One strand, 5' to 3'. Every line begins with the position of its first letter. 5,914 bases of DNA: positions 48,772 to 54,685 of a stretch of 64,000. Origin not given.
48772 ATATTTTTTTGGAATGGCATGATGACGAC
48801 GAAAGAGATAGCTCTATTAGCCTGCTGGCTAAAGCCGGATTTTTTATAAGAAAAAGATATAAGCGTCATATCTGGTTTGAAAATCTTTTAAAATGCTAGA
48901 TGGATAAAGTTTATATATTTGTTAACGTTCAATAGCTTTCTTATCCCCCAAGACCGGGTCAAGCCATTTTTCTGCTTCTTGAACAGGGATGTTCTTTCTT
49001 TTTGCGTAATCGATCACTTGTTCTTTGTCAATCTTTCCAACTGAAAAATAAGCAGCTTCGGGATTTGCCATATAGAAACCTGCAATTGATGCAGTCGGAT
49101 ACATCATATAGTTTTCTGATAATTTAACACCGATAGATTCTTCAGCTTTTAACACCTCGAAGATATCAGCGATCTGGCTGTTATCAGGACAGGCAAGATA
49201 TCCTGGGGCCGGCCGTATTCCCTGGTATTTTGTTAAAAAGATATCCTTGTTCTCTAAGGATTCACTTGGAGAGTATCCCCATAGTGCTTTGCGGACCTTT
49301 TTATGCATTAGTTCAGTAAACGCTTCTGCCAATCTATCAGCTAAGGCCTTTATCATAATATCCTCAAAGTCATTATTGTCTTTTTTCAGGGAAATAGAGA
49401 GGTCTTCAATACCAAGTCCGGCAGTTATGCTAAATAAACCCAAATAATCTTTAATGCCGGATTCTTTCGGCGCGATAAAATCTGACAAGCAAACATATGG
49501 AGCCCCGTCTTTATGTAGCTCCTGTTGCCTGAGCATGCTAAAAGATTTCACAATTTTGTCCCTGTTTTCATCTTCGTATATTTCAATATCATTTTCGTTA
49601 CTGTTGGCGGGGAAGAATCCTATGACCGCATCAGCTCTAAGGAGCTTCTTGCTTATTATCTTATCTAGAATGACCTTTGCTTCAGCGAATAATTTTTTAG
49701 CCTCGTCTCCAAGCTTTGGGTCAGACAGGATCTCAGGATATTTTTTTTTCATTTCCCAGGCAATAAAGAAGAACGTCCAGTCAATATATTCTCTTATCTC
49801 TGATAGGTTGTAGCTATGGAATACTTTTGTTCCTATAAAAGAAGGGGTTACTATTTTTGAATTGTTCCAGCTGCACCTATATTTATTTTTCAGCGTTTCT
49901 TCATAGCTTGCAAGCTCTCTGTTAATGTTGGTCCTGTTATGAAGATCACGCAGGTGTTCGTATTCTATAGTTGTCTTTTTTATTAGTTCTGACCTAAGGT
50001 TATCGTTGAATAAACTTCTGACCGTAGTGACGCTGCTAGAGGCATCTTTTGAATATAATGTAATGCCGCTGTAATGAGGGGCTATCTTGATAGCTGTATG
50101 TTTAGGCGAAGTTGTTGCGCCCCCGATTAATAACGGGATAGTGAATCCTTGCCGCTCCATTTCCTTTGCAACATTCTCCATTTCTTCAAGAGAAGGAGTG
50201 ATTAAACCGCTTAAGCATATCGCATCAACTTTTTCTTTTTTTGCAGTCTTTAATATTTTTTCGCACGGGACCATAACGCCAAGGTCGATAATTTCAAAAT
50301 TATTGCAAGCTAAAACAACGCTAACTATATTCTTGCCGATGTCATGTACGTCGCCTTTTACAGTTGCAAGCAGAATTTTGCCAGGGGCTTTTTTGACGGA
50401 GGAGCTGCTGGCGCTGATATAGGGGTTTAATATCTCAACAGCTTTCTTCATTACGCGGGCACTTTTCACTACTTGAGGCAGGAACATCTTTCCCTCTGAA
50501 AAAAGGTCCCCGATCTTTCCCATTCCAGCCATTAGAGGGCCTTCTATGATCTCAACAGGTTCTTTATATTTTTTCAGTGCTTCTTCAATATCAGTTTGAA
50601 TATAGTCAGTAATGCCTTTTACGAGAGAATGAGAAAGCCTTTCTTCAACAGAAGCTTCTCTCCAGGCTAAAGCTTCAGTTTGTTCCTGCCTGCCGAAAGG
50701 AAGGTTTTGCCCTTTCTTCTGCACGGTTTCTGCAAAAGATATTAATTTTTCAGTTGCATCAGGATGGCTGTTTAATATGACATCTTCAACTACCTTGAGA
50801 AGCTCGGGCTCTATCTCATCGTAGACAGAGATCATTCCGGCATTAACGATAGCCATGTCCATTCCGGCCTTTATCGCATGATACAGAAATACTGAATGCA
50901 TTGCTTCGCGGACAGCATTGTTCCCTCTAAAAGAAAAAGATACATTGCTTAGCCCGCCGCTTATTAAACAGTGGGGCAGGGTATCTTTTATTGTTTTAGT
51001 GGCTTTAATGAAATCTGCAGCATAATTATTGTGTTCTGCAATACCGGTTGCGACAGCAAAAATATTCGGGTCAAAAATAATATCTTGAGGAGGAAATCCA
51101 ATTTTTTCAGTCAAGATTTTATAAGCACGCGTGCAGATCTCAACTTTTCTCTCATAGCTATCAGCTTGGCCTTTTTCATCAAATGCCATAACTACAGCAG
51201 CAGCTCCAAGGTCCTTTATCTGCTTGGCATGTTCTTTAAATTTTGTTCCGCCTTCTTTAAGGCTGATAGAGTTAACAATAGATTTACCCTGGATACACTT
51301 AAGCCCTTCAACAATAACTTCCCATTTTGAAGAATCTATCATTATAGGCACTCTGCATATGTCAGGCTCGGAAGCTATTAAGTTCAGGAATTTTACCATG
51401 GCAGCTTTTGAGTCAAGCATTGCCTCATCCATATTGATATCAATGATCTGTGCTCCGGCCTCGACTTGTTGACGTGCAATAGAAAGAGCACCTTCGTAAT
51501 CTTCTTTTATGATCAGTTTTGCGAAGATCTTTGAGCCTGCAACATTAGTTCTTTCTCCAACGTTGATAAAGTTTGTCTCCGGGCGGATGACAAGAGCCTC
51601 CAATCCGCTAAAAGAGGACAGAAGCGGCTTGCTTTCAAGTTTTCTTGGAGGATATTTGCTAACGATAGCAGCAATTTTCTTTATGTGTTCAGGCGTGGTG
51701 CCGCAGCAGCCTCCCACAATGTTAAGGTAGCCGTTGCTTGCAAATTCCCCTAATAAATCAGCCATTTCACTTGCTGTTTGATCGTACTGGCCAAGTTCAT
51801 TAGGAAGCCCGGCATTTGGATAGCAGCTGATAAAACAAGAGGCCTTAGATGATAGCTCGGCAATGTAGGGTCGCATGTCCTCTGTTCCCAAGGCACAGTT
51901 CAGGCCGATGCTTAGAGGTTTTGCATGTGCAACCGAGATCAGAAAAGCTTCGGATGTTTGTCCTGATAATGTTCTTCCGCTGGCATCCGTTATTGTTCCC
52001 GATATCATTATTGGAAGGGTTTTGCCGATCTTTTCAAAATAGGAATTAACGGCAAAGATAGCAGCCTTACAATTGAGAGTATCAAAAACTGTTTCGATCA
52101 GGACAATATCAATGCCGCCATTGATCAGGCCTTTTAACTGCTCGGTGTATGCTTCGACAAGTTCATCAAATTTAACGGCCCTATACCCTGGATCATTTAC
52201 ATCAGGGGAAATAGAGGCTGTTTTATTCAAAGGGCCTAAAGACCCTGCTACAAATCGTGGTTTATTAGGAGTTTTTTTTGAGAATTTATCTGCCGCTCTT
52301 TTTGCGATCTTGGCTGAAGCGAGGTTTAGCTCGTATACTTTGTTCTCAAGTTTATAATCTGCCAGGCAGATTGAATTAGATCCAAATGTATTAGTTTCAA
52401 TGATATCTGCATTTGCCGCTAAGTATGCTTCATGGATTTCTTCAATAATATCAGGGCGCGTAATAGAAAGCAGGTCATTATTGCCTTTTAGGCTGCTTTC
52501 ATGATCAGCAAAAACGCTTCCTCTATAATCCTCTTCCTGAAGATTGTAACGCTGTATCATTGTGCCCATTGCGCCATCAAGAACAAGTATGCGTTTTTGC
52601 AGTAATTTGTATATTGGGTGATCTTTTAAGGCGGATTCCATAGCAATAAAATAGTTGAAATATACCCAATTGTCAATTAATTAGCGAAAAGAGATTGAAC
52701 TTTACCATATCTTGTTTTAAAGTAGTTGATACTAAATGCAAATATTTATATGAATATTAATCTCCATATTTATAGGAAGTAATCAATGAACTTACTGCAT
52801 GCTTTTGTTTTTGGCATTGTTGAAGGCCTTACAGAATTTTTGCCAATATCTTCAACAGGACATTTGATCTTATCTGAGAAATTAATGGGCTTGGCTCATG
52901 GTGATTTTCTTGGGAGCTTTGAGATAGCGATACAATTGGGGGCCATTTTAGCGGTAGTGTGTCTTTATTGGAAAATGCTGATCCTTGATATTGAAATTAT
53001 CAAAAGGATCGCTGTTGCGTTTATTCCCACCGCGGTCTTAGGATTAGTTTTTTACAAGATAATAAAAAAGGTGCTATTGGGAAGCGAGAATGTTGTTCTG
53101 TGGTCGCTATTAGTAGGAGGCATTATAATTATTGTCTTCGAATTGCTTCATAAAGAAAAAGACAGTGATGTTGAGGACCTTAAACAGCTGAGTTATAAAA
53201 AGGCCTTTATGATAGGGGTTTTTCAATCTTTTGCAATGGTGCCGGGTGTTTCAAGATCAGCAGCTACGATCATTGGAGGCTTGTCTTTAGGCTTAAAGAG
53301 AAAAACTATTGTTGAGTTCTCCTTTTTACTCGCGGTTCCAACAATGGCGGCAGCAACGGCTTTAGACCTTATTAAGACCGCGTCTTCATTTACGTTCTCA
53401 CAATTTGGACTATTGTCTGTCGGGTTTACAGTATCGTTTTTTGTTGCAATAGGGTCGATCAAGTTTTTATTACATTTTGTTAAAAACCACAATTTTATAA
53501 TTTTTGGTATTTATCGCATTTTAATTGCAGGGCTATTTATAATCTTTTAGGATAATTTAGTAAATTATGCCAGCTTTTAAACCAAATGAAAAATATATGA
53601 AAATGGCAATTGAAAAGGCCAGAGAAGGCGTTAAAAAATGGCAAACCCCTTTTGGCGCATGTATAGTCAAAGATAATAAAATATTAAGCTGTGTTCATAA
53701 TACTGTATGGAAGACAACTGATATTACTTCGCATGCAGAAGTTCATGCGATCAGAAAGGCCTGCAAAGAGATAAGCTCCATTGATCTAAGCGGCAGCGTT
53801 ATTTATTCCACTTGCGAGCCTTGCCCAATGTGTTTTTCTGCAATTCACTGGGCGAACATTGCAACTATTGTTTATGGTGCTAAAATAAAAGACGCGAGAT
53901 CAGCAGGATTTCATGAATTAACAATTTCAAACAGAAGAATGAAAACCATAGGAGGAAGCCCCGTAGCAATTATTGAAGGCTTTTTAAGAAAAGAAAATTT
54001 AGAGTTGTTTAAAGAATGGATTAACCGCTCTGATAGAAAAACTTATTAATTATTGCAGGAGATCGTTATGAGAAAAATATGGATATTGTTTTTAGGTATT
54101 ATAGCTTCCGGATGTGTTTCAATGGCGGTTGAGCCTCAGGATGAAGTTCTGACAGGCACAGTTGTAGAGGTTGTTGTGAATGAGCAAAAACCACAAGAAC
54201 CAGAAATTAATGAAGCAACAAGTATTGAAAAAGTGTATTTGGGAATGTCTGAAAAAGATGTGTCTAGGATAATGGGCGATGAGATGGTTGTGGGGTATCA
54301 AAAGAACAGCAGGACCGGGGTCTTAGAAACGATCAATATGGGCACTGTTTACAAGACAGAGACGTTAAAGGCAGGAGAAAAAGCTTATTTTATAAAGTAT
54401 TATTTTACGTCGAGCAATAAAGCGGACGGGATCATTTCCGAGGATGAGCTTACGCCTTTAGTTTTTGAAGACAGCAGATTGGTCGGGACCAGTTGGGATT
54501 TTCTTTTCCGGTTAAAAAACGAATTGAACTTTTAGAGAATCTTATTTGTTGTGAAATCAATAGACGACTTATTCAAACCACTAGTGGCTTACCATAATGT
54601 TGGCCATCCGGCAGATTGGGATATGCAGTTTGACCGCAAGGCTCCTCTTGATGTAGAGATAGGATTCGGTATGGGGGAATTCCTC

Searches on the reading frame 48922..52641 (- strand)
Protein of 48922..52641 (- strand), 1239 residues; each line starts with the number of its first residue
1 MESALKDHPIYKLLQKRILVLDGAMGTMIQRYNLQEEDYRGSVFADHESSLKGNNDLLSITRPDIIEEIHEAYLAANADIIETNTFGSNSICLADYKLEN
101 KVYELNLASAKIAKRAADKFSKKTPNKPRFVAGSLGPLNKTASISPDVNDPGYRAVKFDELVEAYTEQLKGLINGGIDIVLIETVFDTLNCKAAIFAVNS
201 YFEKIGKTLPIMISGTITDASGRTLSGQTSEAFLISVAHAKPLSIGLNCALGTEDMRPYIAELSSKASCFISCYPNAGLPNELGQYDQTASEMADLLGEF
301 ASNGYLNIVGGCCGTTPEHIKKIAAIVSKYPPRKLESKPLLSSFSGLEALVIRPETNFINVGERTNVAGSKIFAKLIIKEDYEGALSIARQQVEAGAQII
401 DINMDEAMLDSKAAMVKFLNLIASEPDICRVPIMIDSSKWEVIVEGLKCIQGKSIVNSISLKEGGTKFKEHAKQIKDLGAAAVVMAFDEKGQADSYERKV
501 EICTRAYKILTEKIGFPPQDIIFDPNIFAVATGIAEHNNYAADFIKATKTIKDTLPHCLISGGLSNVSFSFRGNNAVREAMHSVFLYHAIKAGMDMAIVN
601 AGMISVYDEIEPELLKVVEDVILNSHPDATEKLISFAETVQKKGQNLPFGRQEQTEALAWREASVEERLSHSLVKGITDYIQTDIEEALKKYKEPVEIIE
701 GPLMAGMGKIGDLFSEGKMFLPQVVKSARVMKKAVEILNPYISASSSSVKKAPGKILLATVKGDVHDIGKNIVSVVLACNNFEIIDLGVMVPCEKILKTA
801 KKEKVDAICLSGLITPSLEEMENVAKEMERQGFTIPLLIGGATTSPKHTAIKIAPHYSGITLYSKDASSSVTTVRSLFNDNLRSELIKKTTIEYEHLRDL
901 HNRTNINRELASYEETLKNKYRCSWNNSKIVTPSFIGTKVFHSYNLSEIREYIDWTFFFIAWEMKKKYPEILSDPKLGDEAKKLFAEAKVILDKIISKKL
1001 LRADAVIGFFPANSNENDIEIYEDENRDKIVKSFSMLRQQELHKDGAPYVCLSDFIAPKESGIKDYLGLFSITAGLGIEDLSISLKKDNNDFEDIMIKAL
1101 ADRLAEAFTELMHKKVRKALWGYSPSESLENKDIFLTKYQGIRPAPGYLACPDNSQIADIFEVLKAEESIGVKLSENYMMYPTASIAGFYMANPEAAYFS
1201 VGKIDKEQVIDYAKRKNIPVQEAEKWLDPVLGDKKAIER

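Call 7: search_protein_families(library=pfam, proteins=[window:48922-52641:-], max_evalue=0.001)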
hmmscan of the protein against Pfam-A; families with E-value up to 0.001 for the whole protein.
window:48922-52641:- (1239 aa): 5 families
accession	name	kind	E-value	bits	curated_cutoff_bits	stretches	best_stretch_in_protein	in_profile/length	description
PF02965.22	Met_synt_B12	-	2.5e-113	378.5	25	1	946-1217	2-273/273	Vitamin B12 dependent methionine synthase, activation domain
PF02574.22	S-methyl_trans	-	1.3e-98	330.8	22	1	19-326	1-282/283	Homocysteine S-methyltransferase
PF00809.28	Pterin_bind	-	2.1e-64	217.9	25.5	1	362-600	1-244/244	Pterin binding enzyme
PF02607.22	B12-binding_2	-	5.7e-25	87.7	23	1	665-738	1-73/74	B12 binding domain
PF02310.24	B12-binding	-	1.4e-20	73.8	32.1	1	754-848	1-97/121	B12 binding domain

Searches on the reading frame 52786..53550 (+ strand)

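Call 7: search_protein_families(library=pfam, proteins=[window:52786-53550:+], max_evalue=0.001)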
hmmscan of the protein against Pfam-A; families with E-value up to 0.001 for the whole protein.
window:52786-53550:+ (254 aa): 1 family
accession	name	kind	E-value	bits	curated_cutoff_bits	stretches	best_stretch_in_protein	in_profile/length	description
PF02673.24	BacA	-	1.1e-71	242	33.4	1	6-248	1-255/257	Bacitracin resistance protein BacA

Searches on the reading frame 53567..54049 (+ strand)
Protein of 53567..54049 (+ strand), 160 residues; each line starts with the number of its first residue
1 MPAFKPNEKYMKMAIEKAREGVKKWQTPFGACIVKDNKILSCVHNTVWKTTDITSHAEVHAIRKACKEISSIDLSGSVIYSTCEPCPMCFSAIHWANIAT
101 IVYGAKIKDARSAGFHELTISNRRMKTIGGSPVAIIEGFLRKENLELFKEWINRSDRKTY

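Call 7: search_protein_families(library=pfam, proteins=[window:53567-54049:+], max_evalue=0.001)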
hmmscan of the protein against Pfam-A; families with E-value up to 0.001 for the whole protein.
window:53567-54049:+ (160 aa): 2 families
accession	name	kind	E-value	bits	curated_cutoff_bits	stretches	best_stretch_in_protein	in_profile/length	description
PF00383.29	dCMP_cyt_deam_1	-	4.7e-26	91.1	25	1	7-104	4-101/102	Cytidine and deoxycytidylate deaminase zinc-binding region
PF14437.12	MafB19-deam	-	6.5e-24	84.9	27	1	7-124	3-122/142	MafB19-like deaminase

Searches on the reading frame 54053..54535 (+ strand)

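Call 7: search_protein_families(library=pfam, proteins=[window:54053-54535:+], max_evalue=0.001)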
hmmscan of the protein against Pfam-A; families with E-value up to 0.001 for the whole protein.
window:54053-54535:+ (160 aa): 1 family
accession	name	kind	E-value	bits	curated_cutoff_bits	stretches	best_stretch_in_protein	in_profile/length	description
PF11399.14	DUF3192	-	1.7e-10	41.3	26.9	1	95-145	43-93/101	Protein of unknown function (DUF3192)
